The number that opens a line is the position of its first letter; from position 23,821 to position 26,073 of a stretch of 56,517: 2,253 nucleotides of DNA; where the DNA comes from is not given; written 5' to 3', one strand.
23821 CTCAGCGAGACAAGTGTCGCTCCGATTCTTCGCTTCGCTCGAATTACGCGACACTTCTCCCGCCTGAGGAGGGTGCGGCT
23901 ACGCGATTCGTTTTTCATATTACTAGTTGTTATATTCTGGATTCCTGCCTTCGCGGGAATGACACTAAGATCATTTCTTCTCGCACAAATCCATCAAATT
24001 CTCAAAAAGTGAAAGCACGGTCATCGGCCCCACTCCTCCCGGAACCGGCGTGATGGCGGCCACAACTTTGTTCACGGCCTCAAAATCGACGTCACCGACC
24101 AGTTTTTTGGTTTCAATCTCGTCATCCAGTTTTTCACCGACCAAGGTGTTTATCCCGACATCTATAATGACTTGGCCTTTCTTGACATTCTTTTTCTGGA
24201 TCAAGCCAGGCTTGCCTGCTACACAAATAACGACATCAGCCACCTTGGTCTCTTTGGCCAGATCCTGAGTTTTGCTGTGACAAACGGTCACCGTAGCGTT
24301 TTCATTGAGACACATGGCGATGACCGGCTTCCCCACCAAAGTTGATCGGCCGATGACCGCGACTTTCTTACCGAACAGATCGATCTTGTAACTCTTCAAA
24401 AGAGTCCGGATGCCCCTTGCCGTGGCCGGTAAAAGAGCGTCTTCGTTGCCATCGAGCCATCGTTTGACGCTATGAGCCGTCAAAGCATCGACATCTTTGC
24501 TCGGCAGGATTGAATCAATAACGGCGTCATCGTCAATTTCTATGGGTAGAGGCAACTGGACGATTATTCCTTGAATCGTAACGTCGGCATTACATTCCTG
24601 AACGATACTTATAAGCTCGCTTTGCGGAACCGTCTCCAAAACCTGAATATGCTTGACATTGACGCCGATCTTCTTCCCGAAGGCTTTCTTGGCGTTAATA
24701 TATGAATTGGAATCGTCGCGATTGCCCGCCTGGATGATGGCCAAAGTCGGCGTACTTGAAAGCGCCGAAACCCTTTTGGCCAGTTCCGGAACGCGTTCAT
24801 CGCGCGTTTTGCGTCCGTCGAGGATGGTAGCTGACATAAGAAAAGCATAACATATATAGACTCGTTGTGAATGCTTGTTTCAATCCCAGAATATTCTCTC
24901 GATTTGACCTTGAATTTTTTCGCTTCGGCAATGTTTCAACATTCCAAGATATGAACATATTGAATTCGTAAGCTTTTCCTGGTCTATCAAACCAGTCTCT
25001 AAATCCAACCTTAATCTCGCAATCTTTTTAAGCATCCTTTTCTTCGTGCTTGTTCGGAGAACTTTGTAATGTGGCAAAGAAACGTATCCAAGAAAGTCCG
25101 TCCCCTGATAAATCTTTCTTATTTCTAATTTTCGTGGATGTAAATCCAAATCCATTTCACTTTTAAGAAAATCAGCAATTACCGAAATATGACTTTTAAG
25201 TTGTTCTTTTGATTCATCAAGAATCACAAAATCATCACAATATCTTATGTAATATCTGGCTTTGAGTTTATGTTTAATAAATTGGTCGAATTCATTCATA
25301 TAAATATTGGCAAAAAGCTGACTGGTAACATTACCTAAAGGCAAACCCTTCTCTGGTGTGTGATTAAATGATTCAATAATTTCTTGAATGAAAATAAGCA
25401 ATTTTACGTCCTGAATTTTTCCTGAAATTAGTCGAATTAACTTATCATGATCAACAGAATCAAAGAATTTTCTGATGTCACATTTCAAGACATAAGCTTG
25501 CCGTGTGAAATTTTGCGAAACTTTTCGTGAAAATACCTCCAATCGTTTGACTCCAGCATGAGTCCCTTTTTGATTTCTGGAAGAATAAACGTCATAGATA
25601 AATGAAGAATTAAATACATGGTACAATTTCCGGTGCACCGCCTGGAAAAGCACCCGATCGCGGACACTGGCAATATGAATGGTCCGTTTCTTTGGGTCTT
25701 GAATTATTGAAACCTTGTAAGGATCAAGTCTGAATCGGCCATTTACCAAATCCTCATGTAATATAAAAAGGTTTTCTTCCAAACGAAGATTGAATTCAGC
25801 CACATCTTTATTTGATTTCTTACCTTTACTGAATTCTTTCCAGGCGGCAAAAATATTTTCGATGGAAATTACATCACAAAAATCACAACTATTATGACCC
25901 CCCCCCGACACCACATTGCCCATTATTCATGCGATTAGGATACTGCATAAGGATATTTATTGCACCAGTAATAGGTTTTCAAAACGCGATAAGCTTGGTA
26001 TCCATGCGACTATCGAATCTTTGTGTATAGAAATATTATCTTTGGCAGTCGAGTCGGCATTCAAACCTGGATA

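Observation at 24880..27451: Complete diversity-generating retroelement with adenine-specific TR/VR divergence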

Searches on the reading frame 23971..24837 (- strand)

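Call 5: search_protein_families(library=pfam, proteins=[window:23971-24837:-], max_evalue=0.01)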
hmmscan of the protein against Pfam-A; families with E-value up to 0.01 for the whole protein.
window:23971-24837:- (288 aa): 2 families
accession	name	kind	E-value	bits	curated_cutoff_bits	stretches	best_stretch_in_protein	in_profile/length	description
PF02882.25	THF_DHG_CYH_C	-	1.2e-57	194.1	27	1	128-287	9-158/160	Tetrahydrofolate dehydrogenase/cyclohydrolase, NAD(P)-binding domain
PF00763.28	THF_DHG_CYH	-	1.6e-28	99.7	32.8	1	6-117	1-115/115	Tetrahydrofolate dehydrogenase/cyclohydrolase, catalytic domain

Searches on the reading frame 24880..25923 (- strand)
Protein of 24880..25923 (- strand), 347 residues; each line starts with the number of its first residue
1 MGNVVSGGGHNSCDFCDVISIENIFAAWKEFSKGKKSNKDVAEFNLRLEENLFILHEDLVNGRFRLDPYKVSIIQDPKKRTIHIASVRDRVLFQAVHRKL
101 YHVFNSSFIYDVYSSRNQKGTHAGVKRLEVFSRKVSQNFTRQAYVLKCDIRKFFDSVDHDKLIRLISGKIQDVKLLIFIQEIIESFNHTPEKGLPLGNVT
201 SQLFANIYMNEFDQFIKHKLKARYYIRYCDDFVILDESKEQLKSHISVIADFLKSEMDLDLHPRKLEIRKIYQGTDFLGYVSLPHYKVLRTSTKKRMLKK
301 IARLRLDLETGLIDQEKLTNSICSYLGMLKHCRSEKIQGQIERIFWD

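Call 5: search_protein_families(library=pfam, proteins=[window:24880-25923:-], max_evalue=0.01)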
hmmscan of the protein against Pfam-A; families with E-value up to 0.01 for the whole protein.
window:24880-25923:- (347 aa): 1 family
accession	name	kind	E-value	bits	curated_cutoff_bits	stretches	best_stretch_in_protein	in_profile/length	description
PF00078.32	RVT_1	-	4.5e-25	89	29.6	1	78-280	8-203/205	Reverse transcriptase (RNA-dependent DNA polymerase)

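Call 6: search_protein_families(library=ncbifam, proteins=[window:24880-25923:-], max_evalue=0.01)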
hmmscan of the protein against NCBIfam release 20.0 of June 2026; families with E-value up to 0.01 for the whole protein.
window:24880-25923:- (347 aa): 9 families
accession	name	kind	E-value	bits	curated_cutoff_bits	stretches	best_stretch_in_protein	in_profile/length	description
TIGR04416.1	group_II_RT_mat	equivalog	3.2e-43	148.2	300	1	38-288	22-279/353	group II intron reverse transcriptase/maturase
NF041747.1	Drt3a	equivalog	1e-21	77.8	200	1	142-280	110-260/412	antiviral reverse transcriptase Drt3a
NF041746.1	Drt2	equivalog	4.8e-18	65.5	390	2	188-301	218-340/416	antiviral reverse transcriptase Drt2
NF038233.2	retron_St85_RT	exception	2.3e-17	63.2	235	1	135-331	81-275/289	retron St85 family RNA-directed DNA polymerase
TIGR04499.1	abortive_AbiA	subfamily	1.9e-09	36.8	250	1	128-257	131-272/615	AbiA family abortive infection protein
NF041750.1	Drt5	equivalog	1.1e-07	31.2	550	1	123-268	107-250/484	antiviral reverse transcriptase Drt5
NF041749.1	Drt4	equivalog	5.8e-07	28.8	450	1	142-271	136-269/489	antiviral reverse transcriptase Drt4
NF042941.1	Retron_TIR_antiphage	equivalog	1.3e-06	27.5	600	1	136-249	85-196/464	TIR domain-containing anti-phage reverse transcriptase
NF041748.1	Drt3b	equivalog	0.0005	18.9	350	1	180-263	218-309/647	antiviral reverse transcriptase Drt3b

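Call 9: search_solved_structures(query=window:24880-25923:-, max_evalue=0.001, show_alignments=1)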
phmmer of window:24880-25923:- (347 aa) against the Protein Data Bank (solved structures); distinct sequences matched with E-value up to 0.001: 13.
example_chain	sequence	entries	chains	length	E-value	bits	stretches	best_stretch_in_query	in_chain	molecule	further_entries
8ub7_A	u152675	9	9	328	5.2e-39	137.8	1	18-304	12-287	Reverse transcriptase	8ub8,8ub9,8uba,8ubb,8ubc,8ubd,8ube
6ar1_A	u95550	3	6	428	4.9e-17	65.5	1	51-299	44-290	GsI-IIC RT | Trt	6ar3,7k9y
8bgj_A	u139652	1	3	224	2.5e-16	63.2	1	140-237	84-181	RNA-directed DNA polymerase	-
5g2x_C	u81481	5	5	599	1.1e-14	57.8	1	49-223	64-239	GROUP II INTRON-ENCODED PROTEIN LTRA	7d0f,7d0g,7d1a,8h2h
5hhj_A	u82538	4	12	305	2.1e-14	56.9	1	42-280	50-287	Retron-type reverse transcriptase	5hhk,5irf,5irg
6me0_C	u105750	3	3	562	2.8e-14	56.5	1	141-299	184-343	Maturase reverse transcriptase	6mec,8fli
5hhl_A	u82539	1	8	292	4.3e-14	55.9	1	47-280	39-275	Retron-type reverse transcriptase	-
7uim_D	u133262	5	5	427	8.4e-14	54.9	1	47-280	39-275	Group II intron reverse transcriptase/maturase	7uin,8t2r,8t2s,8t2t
7kft_D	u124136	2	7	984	1.4e-11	47.6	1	110-283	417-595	Cas6-RT-Cas1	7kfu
9z6y_A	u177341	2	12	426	7.8e-08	35.3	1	142-252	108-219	Drt3a reverse transcriptase protein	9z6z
9c0i_A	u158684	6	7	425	6.2e-07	32.3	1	189-282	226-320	Reverse transcriptase/maturase family protein | Antiviral reverse transcriptase Drt2 | RNA-dependent DNA polymerase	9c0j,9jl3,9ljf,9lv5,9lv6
9lje_A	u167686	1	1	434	6.5e-07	32.3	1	189-282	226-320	RNA-dependent DNA polymerase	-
9lv7_A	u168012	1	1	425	9.5e-05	25.1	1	189-282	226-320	Antiviral reverse transcriptase Drt2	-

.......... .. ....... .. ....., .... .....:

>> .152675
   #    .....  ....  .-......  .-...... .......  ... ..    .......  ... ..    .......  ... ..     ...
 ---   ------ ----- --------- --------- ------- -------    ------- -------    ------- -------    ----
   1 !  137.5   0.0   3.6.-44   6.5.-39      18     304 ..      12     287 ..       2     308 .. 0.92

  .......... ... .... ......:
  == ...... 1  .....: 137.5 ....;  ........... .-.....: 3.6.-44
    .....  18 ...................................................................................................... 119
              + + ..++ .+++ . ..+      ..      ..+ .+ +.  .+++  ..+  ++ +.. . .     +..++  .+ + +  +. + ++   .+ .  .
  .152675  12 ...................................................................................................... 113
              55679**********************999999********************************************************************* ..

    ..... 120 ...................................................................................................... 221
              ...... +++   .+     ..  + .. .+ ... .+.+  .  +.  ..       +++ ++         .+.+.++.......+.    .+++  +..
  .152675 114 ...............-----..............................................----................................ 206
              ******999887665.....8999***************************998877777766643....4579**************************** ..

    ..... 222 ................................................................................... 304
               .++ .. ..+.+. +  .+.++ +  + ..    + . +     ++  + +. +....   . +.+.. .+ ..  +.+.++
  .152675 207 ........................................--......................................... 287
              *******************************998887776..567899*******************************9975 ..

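Call 12: find_homologous_proteins(query=window:24880-25923:-, max_evalue=1e-30)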
Query window:24880-25923:- (347 aa): 7666 proteins with E <= 1e-30 among 8000 candidates; the best 120 are listed.
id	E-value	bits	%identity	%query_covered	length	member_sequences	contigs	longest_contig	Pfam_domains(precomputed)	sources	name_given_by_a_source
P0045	3.2e-229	778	100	100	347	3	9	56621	PF00078.33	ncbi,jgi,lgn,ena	-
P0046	3.3e-160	551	72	97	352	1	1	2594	PF00078.33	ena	-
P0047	7.3e-159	547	69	99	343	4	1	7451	PF00078.33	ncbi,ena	-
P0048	1.0e-154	533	68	98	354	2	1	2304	PF00078.33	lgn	-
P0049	1.1e-153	530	69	99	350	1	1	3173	PF00078.33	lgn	-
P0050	1.9e-145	502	66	98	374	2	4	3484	PF00078.33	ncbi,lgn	-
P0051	2.6e-145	502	64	99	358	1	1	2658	PF00078.33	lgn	-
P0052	1.5e-144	500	63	98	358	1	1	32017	PF00078.33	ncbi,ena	-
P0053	8.9e-141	487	64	99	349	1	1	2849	PF00078.33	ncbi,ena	-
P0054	1.2e-140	487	64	99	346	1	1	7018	PF00078.33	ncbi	-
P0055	6.9e-140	484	63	99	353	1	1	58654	PF00078.33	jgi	-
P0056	1.4e-139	483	68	93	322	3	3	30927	PF00078.33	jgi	jgi:retron-type reverse transcriptase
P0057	1.7e-137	476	65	96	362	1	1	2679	PF00078.33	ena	-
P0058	1.2e-135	470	65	97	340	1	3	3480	PF00078.33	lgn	-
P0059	9.3e-132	458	61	100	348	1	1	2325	PF00078.33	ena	-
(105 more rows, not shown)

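Call 48: find_related_loci(query=window:24880-25923:-, collection=genome_contigs, flank=2500)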
Query window:24880-25923:- (347 aa) in genome_contigs; peptide patterns used: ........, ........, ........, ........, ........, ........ (x = any residue, [..] = any of these).
599 stretches matched a pattern (row limit reached: there are more); 578 encode a relative of the query (tblastn E <= 1e-3); the best 80 are kept; 80 distinct loci.
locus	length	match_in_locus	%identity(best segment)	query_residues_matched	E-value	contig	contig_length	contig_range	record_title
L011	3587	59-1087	63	2-344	4e-147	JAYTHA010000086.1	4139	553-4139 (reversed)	MAG: Candidatus Taylorbacteria bacterium isolate GFS_2430 GFS_2430_85, whole genome shotgun sequence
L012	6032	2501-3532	63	1-344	6e-141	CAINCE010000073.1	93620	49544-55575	uncultured bacterium isolate KR5_bin-306 genome assembly, contig: bin-306:73/77, whole genome shotgun sequence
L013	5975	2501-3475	60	1-341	1e-132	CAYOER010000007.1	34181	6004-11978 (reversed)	MAG TPA_asm: uncultured Candidatus Saccharibacteria bacterium isolate SRP062349_co2_94 genome assembly, contig: NODE_727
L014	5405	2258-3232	59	1-341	4e-133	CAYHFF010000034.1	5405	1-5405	MAG TPA_asm: uncultured Candidatus Saccharibacteria bacterium isolate ERP119705_co13_209 genome assembly, contig: NODE_1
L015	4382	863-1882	56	8-347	3e-127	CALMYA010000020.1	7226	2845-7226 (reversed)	MAG TPA_asm: uncultured bacterium isolate SRR6158316_bin.29_CONCOCT_v1.1_MAG genome assembly, contig: ERZ1749643.1512, w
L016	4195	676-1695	57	6-345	1e-126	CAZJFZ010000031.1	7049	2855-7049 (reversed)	MAG TPA_asm: uncultured Candidatus Saccharibacteria bacterium isolate SRP062349_co1_170 genome assembly, contig: NODE_31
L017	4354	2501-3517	58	6-345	5e-123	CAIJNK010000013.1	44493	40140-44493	uncultured bacterium isolate AlinenLipids_bin-6017 genome assembly, contig: bin-6017:13/22, whole genome shotgun sequenc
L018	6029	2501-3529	55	5-347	1e-121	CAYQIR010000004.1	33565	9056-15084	MAG TPA_asm: uncultured Candidatus Saccharibacteria bacterium isolate binchicken_co38_1169 genome assembly, contig: NODE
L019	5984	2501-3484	58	7-346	2e-119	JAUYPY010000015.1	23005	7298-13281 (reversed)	MAG: bacterium isolate C4_metabat.bin.65 C4_k141_293088, whole genome shotgun sequence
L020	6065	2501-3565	50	2-344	2e-111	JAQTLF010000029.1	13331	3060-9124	MAG: Candidatus Moraniibacteriota bacterium isolate STA_10 NODE_9169_length_13331_cov_6.290064_Sandtown_A, whole genome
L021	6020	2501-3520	50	3-343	3e-109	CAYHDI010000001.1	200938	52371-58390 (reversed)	MAG TPA_asm: uncultured Candidatus Saccharibacteria bacterium isolate ERP119705_co10_3 genome assembly, contig: NODE_13_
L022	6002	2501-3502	51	14-345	2e-108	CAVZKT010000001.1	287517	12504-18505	MAG: Candidatus Moranbacteria bacterium isolate MFD04408.bin.2.190 genome assembly, contig: contig_29571, whole genome s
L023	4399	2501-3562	48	2-344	3e-107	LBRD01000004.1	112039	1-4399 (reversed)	MAG: Parcubacteria group bacterium GW2011_GWC1_36_108 UR95_C0004, whole genome shotgun sequence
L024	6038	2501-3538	50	2-345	3e-105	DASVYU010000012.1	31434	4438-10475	MAG TPA_asm: Patescibacteria group bacterium isolate SMAG_U2610 k141_900613, whole genome shotgun sequence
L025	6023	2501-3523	48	4-343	6e-105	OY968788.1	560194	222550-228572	MAG: uncultured bacterium isolate MFD04716.bin.1.3 genome assembly, chromosome: 1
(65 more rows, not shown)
